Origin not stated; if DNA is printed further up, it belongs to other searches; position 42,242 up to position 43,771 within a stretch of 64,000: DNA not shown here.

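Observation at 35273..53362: Co-oriented cluster: giant AglB - anchored subtilisin - beta-helix surface protein - wHTH/STAND/TPR regulator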

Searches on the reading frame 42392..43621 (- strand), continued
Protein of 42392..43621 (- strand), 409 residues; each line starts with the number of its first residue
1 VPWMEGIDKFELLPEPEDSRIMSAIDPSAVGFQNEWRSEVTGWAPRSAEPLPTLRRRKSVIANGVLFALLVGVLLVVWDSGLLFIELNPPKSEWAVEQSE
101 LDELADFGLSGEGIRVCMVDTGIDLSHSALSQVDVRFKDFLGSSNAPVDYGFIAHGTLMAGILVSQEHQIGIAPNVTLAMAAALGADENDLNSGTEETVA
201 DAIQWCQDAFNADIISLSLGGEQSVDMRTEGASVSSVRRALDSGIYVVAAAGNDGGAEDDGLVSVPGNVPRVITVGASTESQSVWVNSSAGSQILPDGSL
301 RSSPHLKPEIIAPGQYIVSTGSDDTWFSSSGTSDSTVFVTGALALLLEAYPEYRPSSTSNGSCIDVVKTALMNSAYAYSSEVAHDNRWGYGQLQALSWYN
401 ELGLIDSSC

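Call 26: find_homologous_proteins(query=P0130, max_evalue=1e-10)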
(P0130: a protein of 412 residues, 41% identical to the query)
Query P0130 (412 aa): 1018 proteins with E <= 1e-10 among 8000 candidates; the best 120 are listed.
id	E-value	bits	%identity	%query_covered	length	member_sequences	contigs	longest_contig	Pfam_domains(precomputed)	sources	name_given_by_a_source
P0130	7.4e-273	922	100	100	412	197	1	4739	PF00082.28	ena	-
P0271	4.7e-266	900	97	100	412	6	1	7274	PF00082.28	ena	-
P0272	3.0e-264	894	97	100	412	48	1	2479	PF00082.28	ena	-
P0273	9.1e-245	830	88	100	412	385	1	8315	PF00082.28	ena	-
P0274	1.1e-239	813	87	100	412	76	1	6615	PF00082.28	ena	-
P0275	4.5e-239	811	87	100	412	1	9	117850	PF00082.28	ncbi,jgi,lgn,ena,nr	ncbi:MAG: S8 family serine peptidase [Candidatus Thermoplasmatota archaeon]|nr:S8 family serine pept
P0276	3.6e-227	772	88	94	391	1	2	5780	PF00082.28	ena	-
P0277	9.4e-222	754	88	92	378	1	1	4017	PF00082.28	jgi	-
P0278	1.6e-221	753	82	100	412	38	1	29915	PF00082.28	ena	-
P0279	2.7e-218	743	80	100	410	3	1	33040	PF00082.28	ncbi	-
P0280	9.8e-216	734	78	100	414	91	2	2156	PF00082.28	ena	-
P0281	6.7e-214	728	78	100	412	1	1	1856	PF00082.28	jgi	-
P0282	2.9e-210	716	77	100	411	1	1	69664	PF00082.28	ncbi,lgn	-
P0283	5.8e-209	712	78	98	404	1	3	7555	PF00082.28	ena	-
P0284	6.9e-209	712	76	100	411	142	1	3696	PF00082.28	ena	-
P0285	3.7e-208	709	78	98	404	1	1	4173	PF00082.28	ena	-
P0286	2.4e-206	703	76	100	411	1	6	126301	PF00082.28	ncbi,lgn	-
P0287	4.4e-205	699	74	100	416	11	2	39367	PF00082.28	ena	-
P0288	7.8e-205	698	74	100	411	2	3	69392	PF00082.28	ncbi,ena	-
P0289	2.9e-202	690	75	98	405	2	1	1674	PF00082.28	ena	-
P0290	8.0e-194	662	91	77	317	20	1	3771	PF00082.28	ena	-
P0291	4.6e-187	640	68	99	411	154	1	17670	PF00082.28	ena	-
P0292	1.4e-186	638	68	99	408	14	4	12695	PF00082.28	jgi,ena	-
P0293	4.5e-181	620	65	100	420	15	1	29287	PF00082.28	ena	-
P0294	3.0e-176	604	65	99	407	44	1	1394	PF00082.28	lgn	-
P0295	1.1e-171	589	63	96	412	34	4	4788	PF00082.28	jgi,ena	jgi:subtilisin family serine protease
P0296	2.1e-170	585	63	96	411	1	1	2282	PF00082.28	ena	-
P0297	2.6e-170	585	63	96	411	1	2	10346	PF00082.28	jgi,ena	-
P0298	2.6e-170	585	63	96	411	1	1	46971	PF00082.28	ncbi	-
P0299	2.7e-170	585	63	96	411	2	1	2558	PF00082.28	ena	-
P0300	3.2e-170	584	63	99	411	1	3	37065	PF00082.28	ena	-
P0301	3.4e-170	584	63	99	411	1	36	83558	PF00082.28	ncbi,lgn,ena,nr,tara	ncbi:MAG: hypothetical protein CMA43_03530 [Euryarchaeota archaeon]|nr:hypothetical protein [Euryarc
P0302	3.5e-170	584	63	99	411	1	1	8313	PF00082.28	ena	-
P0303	3.8e-170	584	63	96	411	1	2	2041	PF00082.28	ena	-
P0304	3.9e-170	584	63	99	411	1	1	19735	PF00082.28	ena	-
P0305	4.0e-170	584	63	99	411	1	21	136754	PF00082.28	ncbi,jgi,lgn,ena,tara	jgi:subtilisin family serine protease|tara:strand:+ start:3418 stop:4653 length:1236 start_codon:yes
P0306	4.2e-170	584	63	96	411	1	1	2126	PF00082.28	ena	-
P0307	4.4e-170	584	63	96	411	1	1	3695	PF00082.28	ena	-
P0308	5.3e-170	584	63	99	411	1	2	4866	PF00082.28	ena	-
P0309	6.5e-170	583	63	96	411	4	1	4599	PF00082.28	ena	-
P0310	6.7e-170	583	63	96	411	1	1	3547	PF00082.28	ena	-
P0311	7.0e-170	583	63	96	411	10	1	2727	PF00082.28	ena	-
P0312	8.0e-170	583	63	99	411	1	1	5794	PF00082.28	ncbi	-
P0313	1.1e-169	583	63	99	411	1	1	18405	PF00082.28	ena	-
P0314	1.1e-169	583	63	99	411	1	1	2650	PF00082.28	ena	-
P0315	1.2e-169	583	63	99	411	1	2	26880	PF00082.28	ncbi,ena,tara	tara:strand:+ start:247 stop:1482 length:1236 start_codon:yes stop_codon:yes gene_type:complete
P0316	1.2e-169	583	62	96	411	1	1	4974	PF00082.28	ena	-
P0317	1.4e-169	582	63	99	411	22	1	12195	PF00082.28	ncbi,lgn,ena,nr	ncbi:MAG: S8 family serine peptidase [Candidatus Thermoplasmatota archaeon]|nr:S8 family serine pept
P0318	1.9e-169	582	62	99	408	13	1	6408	PF00082.28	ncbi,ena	-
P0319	2.0e-169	582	62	96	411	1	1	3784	PF00082.28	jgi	-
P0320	2.4e-169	582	63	96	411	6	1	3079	PF00082.28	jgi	-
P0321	4.0e-169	581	63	99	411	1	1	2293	PF00082.28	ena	-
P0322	4.6e-169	581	63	96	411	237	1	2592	PF00082.28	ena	-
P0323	4.6e-169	581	63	96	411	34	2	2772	PF00082.28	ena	-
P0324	4.8e-169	581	63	99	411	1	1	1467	PF00082.28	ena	-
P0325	4.9e-169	581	63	96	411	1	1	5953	PF00082.28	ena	-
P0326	5.0e-169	581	63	96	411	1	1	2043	PF00082.28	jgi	jgi:subtilisin family serine protease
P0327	9.3e-169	580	62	96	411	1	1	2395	PF00082.28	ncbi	-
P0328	1.0e-168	580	63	99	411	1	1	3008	PF00082.28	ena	-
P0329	1.2e-168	579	63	96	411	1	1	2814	PF00082.28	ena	-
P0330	2.3e-168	578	62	96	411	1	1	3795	PF00082.28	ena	-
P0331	2.4e-168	578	62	100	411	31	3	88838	PF00082.28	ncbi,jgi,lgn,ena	-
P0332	2.5e-168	578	62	96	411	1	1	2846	PF00082.28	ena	-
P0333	3.0e-168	578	62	96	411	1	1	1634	PF00082.28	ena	-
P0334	3.4e-168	578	62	96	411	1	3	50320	PF00082.28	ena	-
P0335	3.4e-168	578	62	99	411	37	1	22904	PF00082.28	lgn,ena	-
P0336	3.8e-168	578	62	96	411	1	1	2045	PF00082.28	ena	-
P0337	3.8e-168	578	63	96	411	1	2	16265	PF00082.28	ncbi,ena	-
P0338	4.0e-168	578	62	96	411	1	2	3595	PF00082.28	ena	-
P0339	6.6e-168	577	62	96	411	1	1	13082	PF00082.28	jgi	-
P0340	7.6e-168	577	62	96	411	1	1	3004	PF00082.28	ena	-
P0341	8.1e-168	577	62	96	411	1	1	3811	PF00082.28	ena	-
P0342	8.4e-168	576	62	96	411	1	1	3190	PF00082.28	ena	-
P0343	9.3e-168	576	63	99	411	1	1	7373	PF00082.28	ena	-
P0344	1.0e-167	576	62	96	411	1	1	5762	PF00082.28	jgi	jgi:subtilisin family serine protease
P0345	1.0e-167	576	63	99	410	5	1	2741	PF00082.28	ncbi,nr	ncbi:MAG: S8 family serine peptidase [Candidatus Thalassarchaeaceae archaeon]|nr:S8 family serine pe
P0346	1.1e-167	576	62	96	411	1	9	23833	PF00082.28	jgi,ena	jgi:subtilisin family serine protease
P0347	1.1e-167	576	62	96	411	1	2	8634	PF00082.28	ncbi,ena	-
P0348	1.2e-167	576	62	96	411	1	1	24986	PF00082.28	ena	-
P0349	1.3e-167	576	62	96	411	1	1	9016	PF00082.28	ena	-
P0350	1.4e-167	576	62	96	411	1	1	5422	PF00082.28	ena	-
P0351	1.6e-167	576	62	96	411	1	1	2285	PF00082.28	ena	-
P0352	1.7e-167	575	62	99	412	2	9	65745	PF00082.28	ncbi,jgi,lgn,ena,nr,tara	ncbi:MAG TPA: S8 family serine peptidase [Candidatus Thalassarchaeaceae archaeon]|nr:MAG TPA: hypoth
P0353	1.9e-167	575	62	96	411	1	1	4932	PF00082.28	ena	-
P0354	1.9e-167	575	62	96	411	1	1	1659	PF00082.28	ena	-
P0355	2.0e-167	575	62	96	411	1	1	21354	PF00082.28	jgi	jgi:subtilisin family serine protease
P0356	3.0e-167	575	62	96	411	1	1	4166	PF00082.28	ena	-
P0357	3.3e-167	575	62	96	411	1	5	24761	PF00082.28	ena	-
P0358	6.0e-167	574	62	96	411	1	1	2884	PF00082.28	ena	-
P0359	6.7e-167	574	62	96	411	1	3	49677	PF00082.28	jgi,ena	-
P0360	9.2e-167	573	62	99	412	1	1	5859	PF00082.28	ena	-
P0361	9.3e-167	573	62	96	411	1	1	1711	PF00082.28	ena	-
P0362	9.8e-167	573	62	96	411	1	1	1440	PF00082.28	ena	-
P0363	1.3e-166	573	61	96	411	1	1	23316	PF00082.28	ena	-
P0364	1.4e-166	572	62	99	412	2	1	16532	PF00082.28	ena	-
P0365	1.4e-166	572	62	96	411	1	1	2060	PF00082.28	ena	-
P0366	1.5e-166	572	62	96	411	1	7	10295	PF00082.28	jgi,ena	-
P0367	1.6e-166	572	63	99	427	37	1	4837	PF00082.28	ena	-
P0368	1.8e-166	572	62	96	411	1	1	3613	PF00082.28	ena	-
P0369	1.8e-166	572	62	99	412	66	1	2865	PF00082.28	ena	-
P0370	1.8e-166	572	62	96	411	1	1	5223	PF00082.28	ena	-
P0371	1.9e-166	572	62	96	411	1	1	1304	PF00082.28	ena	-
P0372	2.0e-166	572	62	99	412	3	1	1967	PF00082.28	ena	-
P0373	2.5e-166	572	62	99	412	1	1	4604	PF00082.28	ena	-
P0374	2.8e-166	571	61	96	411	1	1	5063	PF00082.28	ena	-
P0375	3.3e-166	571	62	99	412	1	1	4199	PF00082.28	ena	-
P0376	3.5e-166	571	62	96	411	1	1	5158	PF00082.28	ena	-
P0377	3.8e-166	571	62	99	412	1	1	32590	PF00082.28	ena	-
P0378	4.5e-166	571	62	96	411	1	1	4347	PF00082.28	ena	-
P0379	4.7e-166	571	62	96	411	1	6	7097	PF00082.28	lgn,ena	-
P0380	5.3e-166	571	62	99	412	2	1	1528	PF00082.28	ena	-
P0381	5.8e-166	570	63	98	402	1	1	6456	PF00082.28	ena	-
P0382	6.1e-166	570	62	99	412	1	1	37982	PF00082.28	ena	-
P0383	6.2e-166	570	62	99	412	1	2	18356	PF00082.28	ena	-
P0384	6.5e-166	570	61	96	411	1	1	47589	PF00082.28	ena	-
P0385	6.5e-166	570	62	99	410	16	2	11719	PF00082.28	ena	-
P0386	7.2e-166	570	61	96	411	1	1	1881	PF00082.28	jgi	-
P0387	8.3e-166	570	62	99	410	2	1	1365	PF00082.28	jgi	jgi:serine protease AprX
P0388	8.6e-166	570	62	96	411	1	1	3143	PF00082.28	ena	-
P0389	8.9e-166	570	61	96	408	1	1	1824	PF00082.28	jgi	jgi:subtilisin family serine protease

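Call 27: find_encoding_contigs(protein=P0275, flank=10000, max_places=2)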
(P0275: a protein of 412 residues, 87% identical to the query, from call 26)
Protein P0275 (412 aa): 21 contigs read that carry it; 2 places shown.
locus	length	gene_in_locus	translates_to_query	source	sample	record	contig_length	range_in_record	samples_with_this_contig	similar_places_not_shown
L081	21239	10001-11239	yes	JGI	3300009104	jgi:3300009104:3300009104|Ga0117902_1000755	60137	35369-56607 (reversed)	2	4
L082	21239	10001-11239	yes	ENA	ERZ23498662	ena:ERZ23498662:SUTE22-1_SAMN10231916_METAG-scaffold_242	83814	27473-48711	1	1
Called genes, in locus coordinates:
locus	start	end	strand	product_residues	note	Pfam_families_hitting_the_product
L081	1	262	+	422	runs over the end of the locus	PF02844:GARS_N, PF01071:GARS_A, PF02655:ATP-grasp_3 (weak), PF02222:ATP-grasp (weak), PF02843:GARS_C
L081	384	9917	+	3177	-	PF02516:STT3, PF13620:CarboxypepD_reg (faint), PF10670:DUF4198 (faint)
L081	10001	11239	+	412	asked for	PF00082:Peptidase_S8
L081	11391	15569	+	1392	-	PF13229:Beta_helix (weak), PF17957:Big_7 (weak)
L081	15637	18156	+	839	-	PF13191:AAA_16, PF07719:TPR_2 (faint), PF09976:TPR_21 (faint), PF13424:TPR_12 (weak), PF00515:TPR_1 (faint), PF13424:TPR_12 (weak), PF17874:TPR_MalT (weak), PF13424:TPR_12 (weak)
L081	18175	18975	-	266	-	PF00753:Lactamase_B, PF23023:Anti-Pycsar_Apyc1 (weak), PF12706:Lactamase_B_2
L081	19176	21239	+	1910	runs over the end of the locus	-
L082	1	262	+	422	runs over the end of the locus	PF02844:GARS_N, PF01071:GARS_A, PF02655:ATP-grasp_3 (weak), PF02222:ATP-grasp (weak), PF02843:GARS_C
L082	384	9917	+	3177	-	PF02516:STT3, PF13620:CarboxypepD_reg (faint), PF10670:DUF4198 (faint)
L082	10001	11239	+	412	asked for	PF00082:Peptidase_S8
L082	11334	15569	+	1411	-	PF13229:Beta_helix (weak), PF17957:Big_7 (weak)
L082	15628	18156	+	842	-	PF13191:AAA_16, PF07719:TPR_2 (faint), PF09976:TPR_21 (faint), PF00515:TPR_1 (faint), PF13424:TPR_12 (weak), PF17874:TPR_MalT (weak), PF13424:TPR_12 (weak)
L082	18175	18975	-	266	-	PF00753:Lactamase_B, PF23023:Anti-Pycsar_Apyc1 (weak), PF12706:Lactamase_B_2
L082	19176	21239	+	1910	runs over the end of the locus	-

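Call 28: find_encoding_contigs(protein=P0305, flank=10000, max_places=2)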
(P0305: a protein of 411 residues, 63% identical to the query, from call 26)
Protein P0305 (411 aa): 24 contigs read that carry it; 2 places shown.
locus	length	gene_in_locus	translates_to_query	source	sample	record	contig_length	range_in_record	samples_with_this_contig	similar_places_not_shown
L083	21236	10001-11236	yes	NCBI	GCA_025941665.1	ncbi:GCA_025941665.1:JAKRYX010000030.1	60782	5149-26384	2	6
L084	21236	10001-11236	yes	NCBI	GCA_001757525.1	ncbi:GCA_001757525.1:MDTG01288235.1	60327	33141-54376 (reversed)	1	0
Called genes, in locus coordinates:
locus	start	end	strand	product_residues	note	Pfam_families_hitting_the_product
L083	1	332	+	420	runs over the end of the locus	PF02844:GARS_N, PF01071:GARS_A, PF02222:ATP-grasp, PF02843:GARS_C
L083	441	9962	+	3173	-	PF02516:STT3, PF13620:CarboxypepD_reg (faint)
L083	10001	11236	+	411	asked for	PF00082:Peptidase_S8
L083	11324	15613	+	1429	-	PF13229:Beta_helix (weak), PF17957:Big_7 (faint)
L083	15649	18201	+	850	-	PF13191:AAA_16, PF13401:AAA_22 (weak), PF07719:TPR_2 (faint), PF13176:TPR_7 (faint), PF14559:TPR_19 (faint), PF09976:TPR_21 (faint), PF17874:TPR_MalT (weak), PF13424:TPR_12, +3 more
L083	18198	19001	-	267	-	PF00753:Lactamase_B, PF23023:Anti-Pycsar_Apyc1, PF12706:Lactamase_B_2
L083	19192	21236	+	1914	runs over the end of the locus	-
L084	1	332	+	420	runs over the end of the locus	PF02844:GARS_N, PF01071:GARS_A, PF02222:ATP-grasp, PF02843:GARS_C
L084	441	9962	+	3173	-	PF02516:STT3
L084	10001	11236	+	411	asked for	PF00082:Peptidase_S8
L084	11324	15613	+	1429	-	PF13229:Beta_helix (weak), PF17957:Big_7 (faint)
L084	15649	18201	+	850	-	PF13191:AAA_16, PF13401:AAA_22 (weak), PF07719:TPR_2 (faint), PF13176:TPR_7 (faint), PF17874:TPR_MalT (weak), PF00515:TPR_1 (faint), PF09976:TPR_21 (faint), PF13424:TPR_12, +2 more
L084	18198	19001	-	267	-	PF00753:Lactamase_B, PF23023:Anti-Pycsar_Apyc1, PF12706:Lactamase_B_2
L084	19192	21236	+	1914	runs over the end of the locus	-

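Call 29: list_cluster_members(proteins=[P0122, P0123, P0124, P0125, P0128, P0136, P0137, P0138, P0139, P0141])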
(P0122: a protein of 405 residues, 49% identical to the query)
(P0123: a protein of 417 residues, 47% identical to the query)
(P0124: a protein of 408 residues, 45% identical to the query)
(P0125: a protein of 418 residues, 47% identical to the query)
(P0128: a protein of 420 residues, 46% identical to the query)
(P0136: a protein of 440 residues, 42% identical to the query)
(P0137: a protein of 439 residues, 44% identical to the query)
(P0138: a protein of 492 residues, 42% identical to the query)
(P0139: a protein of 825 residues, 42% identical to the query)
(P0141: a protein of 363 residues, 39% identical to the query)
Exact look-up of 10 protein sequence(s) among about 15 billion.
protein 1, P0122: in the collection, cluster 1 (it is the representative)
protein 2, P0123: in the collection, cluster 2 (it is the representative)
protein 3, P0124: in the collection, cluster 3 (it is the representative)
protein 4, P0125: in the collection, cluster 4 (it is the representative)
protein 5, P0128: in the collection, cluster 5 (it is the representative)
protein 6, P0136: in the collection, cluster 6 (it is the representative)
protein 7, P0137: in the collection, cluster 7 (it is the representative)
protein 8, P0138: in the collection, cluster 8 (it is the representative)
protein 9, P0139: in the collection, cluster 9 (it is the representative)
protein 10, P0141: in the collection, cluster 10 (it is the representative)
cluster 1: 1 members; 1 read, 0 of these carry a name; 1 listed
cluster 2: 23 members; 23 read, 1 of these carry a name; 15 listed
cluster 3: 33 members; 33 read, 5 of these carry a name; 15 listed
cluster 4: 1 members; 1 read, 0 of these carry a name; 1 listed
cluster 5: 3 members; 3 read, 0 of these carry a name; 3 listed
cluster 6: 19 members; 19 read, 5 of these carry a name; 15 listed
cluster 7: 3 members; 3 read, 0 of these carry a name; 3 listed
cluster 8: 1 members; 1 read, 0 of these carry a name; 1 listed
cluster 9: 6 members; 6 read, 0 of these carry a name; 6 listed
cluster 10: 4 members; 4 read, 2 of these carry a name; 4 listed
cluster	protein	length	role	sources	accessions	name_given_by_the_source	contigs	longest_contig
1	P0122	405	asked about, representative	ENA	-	-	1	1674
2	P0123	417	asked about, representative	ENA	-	-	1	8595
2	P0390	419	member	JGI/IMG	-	subtilisin family serine protease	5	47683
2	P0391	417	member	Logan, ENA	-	-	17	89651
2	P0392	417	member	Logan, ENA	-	-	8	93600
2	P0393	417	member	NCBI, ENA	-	-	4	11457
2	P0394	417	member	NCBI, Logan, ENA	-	-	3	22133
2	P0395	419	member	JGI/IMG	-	-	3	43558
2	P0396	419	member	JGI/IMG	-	-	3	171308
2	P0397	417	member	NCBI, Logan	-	-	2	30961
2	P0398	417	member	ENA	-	-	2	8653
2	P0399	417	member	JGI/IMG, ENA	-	-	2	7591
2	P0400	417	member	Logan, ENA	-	-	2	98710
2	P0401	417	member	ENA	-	-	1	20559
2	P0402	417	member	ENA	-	-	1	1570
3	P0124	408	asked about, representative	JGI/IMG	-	-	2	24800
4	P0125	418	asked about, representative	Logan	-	-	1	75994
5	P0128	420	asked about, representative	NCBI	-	-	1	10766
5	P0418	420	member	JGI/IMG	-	-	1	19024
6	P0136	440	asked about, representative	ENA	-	-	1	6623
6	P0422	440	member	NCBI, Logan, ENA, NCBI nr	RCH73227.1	MAG: hypothetical protein DBX05_05955 [Candidatus Poseidoniales archaeon]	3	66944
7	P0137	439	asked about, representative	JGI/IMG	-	-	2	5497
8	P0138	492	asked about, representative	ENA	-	-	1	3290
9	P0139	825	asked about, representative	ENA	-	-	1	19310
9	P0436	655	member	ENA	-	-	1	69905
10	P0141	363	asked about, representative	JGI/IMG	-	subtilisin family serine protease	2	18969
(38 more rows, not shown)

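Call 30: find_encoding_contigs(protein=P0422, flank=10000, max_places=2)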
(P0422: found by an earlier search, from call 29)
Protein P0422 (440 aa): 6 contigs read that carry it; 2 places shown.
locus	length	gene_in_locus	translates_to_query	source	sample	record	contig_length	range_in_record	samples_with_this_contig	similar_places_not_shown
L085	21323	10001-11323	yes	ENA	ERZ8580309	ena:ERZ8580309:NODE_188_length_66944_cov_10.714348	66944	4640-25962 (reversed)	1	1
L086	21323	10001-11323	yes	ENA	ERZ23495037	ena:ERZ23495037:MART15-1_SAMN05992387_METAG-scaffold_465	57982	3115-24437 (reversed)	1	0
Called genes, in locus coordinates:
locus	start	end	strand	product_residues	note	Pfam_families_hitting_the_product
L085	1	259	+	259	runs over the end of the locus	PF00293:NUDIX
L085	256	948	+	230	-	PF10277:Frag1 (weak)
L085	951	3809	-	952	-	PF01411:tRNA-synt_2c, PF07973:tRNA_SAD, PF02272:DHHA1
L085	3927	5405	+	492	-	PF01139:RtcB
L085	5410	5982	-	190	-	-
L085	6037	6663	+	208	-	PF00730:HhH-GPD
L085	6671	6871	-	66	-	-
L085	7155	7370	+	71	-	-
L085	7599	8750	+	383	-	-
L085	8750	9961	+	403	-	PF00266:Aminotran_5, PF00155:Aminotran_1_2 (weak), PF01212:Beta_elim_lyase (faint)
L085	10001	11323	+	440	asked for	PF00082:Peptidase_S8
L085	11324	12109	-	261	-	-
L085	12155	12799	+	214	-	PF19769:CPxCG_zf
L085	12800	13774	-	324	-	PF01619:Pro_dh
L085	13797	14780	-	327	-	PF04414:tRNA_deacylase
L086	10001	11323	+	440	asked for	PF00082:Peptidase_S8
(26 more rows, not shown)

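Call 31: find_encoding_contigs(protein=P0125, flank=10000, max_places=2)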
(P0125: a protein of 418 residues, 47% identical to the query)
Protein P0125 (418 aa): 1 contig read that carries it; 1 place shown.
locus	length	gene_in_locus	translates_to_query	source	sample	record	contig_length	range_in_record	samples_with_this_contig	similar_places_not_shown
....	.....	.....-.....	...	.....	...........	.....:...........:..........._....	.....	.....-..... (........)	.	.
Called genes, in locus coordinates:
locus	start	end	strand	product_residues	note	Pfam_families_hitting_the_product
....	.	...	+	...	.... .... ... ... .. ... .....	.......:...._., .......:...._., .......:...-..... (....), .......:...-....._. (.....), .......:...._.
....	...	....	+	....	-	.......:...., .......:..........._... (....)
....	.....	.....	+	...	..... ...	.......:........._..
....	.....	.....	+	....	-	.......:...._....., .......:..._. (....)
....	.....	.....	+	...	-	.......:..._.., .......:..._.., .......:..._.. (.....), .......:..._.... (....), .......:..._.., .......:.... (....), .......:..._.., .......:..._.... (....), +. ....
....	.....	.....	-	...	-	-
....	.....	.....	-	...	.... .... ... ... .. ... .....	-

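Call 32: find_encoding_contigs(protein=P0436, flank=10000, max_places=1)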
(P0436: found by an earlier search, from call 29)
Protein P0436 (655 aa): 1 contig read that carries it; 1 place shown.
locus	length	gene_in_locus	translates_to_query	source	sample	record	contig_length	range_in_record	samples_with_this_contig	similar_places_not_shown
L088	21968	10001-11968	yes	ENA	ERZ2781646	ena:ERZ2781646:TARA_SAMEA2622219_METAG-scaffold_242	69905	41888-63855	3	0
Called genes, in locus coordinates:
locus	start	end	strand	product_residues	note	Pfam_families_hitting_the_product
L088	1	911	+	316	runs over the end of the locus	PF00326:Peptidase_S9 (faint)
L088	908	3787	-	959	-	PF01411:tRNA-synt_2c, PF07973:tRNA_SAD, PF02272:DHHA1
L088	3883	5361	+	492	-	PF01139:RtcB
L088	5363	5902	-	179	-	-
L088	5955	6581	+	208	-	PF00730:HhH-GPD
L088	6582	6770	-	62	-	-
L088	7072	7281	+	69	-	-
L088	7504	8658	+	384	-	-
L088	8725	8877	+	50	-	-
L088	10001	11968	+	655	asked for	PF00082:Peptidase_S8, PF01663:Phosphodiest, PF01676:Metalloenzyme (weak)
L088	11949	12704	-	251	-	-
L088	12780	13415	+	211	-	PF19769:CPxCG_zf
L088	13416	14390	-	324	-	PF01619:Pro_dh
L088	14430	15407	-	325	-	PF04414:tRNA_deacylase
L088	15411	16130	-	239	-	PF13650:Asp_protease_2, PF13975:gag-asp_proteas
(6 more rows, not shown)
